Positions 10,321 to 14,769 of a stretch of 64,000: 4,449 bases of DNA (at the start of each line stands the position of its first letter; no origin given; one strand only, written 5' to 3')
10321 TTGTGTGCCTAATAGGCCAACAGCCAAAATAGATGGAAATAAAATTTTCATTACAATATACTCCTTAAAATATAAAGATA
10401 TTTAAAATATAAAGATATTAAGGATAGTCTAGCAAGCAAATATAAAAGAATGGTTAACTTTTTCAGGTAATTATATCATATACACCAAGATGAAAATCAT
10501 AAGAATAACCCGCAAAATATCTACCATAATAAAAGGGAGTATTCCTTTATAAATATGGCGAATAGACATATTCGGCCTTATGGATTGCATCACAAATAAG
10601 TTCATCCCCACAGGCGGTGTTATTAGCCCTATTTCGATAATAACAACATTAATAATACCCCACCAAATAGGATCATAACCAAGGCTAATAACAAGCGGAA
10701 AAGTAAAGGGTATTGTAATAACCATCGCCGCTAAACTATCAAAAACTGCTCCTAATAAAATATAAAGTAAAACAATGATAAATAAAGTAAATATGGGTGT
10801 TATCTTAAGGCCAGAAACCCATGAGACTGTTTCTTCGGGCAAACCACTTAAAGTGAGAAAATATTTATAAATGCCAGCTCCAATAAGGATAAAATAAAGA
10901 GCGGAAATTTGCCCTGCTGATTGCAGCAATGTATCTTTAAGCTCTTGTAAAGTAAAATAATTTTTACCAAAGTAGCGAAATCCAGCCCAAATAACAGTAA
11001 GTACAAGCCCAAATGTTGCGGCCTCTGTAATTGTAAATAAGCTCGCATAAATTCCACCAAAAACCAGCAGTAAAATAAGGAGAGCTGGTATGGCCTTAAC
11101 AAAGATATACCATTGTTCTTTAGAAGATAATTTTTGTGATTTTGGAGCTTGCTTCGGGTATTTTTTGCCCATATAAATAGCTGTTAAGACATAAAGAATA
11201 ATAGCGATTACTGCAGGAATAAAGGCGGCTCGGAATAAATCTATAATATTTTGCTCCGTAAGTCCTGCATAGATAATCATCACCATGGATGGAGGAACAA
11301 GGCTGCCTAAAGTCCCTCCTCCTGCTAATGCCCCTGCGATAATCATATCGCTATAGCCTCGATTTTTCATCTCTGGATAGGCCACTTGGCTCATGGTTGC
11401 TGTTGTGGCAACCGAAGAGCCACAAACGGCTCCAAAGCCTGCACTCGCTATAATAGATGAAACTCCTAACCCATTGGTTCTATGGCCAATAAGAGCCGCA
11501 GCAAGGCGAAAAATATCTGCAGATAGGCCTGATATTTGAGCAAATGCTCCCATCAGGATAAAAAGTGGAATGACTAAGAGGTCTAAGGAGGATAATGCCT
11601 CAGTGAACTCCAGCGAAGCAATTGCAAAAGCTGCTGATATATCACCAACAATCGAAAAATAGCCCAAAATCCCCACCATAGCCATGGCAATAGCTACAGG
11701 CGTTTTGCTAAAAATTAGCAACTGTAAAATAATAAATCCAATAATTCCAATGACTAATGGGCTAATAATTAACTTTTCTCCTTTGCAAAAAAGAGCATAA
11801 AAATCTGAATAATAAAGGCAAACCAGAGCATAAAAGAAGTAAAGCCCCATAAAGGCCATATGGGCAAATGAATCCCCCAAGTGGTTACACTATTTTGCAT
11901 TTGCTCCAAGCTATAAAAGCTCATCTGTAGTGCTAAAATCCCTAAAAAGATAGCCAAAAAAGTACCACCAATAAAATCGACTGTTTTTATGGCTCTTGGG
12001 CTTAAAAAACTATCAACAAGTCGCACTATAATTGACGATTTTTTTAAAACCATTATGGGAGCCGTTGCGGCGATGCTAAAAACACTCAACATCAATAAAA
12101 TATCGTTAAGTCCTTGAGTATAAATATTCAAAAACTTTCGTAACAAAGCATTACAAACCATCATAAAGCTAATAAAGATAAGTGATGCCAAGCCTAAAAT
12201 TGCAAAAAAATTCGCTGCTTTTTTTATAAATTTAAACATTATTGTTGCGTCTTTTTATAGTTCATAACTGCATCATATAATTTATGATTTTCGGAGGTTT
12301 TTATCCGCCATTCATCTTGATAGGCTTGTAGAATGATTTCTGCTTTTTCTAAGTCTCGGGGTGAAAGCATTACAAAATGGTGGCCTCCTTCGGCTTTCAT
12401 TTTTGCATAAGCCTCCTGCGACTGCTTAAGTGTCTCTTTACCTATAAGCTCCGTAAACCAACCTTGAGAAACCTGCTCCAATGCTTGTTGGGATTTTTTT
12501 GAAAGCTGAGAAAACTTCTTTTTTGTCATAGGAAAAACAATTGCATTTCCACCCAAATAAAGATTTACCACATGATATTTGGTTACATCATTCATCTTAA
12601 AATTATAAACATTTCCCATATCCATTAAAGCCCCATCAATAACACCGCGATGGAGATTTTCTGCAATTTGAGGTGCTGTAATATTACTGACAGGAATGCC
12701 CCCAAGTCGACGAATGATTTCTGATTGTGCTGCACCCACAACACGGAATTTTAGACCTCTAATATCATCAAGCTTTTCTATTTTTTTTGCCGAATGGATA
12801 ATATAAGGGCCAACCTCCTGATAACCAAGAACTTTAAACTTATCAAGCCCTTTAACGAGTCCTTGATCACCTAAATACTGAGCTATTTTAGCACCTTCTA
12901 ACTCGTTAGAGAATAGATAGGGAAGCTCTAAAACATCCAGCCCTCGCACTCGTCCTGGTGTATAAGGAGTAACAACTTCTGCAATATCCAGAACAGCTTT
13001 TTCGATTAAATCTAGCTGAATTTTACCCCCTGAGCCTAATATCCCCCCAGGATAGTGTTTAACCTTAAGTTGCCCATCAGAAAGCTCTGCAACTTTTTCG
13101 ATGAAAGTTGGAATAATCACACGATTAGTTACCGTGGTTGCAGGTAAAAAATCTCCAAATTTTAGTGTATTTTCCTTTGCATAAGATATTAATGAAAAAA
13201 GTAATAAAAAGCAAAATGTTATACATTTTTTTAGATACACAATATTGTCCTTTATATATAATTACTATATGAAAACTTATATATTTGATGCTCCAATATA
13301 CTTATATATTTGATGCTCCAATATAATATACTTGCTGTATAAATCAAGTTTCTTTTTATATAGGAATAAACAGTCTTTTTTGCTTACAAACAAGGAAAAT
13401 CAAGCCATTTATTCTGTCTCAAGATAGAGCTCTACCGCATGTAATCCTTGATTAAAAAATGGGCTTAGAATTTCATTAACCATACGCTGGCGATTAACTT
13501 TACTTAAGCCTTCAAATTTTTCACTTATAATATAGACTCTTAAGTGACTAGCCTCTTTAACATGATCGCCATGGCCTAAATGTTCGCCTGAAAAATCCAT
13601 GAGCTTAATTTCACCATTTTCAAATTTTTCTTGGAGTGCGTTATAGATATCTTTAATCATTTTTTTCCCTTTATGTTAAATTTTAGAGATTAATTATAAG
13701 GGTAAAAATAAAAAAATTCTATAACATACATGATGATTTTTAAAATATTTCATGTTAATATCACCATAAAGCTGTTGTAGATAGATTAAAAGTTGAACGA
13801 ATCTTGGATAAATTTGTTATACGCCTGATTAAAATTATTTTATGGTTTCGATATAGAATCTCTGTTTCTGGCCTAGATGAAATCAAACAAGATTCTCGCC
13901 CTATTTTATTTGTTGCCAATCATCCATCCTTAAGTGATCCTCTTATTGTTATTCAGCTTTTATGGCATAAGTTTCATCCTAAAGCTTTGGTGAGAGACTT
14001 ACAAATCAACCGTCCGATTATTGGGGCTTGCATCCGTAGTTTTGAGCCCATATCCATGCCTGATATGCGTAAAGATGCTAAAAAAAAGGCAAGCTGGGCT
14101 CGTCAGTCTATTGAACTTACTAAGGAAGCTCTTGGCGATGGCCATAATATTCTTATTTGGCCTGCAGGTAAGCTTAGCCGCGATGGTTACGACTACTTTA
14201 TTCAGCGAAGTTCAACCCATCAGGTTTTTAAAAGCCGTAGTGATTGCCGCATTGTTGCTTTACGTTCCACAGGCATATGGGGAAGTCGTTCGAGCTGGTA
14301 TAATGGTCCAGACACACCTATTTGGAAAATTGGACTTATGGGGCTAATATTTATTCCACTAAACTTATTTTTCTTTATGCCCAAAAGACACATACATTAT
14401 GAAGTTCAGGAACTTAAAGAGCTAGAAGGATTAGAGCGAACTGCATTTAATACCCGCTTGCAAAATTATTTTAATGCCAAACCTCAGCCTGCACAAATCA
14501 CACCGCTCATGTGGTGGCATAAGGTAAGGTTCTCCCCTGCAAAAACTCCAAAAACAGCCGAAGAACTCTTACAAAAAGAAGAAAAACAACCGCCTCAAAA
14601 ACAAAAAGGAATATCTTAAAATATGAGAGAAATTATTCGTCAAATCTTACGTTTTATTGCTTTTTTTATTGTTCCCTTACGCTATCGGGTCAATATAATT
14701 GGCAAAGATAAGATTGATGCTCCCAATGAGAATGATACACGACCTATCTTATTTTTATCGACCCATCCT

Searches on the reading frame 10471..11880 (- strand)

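Call 29: search_protein_families(library=pfam, proteins=[window:10471-11880:-])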
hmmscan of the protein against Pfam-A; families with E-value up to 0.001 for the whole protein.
window:10471-11880:- (469 aa): 1 family
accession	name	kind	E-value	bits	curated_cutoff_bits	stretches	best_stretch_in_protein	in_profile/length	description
PF06808.19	DctM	-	8.3e-86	288.8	23.8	1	49-464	1-410/413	Tripartite ATP-independent periplasmic transporter, DctM component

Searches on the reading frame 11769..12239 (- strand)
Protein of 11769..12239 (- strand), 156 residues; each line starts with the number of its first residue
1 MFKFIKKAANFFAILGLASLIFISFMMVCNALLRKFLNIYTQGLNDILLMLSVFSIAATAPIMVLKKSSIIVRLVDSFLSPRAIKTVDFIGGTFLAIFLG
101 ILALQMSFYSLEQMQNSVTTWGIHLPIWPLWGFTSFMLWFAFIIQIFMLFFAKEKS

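Call 29: search_protein_families(library=pfam, proteins=[window:11769-12239:-])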
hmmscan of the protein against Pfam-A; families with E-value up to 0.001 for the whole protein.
window:11769-12239:- (156 aa): 1 family
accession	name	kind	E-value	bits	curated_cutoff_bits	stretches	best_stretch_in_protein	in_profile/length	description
PF04290.18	DctQ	-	5.1e-08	33.3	28.3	1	25-145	3-124/132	Tripartite ATP-independent periplasmic transporters, DctQ component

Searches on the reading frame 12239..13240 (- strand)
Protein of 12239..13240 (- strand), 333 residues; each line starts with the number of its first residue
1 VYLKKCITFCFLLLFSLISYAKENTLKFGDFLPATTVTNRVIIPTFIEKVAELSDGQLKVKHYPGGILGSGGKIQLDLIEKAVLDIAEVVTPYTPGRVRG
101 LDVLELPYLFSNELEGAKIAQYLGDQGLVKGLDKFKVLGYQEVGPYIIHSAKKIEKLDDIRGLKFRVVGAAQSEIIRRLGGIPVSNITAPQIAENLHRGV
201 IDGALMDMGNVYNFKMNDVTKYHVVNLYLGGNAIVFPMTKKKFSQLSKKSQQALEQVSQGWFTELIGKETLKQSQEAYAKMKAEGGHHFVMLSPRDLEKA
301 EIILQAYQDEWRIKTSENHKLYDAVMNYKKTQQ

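Call 29: search_protein_families(library=pfam, proteins=[window:12239-13240:-])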
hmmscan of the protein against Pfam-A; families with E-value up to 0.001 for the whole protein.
window:12239-13240:- (333 aa): 1 family
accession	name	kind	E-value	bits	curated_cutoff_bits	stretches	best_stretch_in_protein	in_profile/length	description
PF03480.18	DctP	-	2e-36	126.3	23.4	1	42-310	15-281/286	Bacterial extracellular solute-binding protein, family 7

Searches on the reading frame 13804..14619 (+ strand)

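Call 30: search_protein_families(library=pfam, proteins=[window:13804-14619:+])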
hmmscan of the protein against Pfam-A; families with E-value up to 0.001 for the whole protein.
window:13804-14619:+ (271 aa): 1 family
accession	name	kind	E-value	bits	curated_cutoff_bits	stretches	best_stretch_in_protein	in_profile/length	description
PF01553.26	Acyltransferase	-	4e-09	36.8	23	1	18-150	1-126/132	Acyltransferase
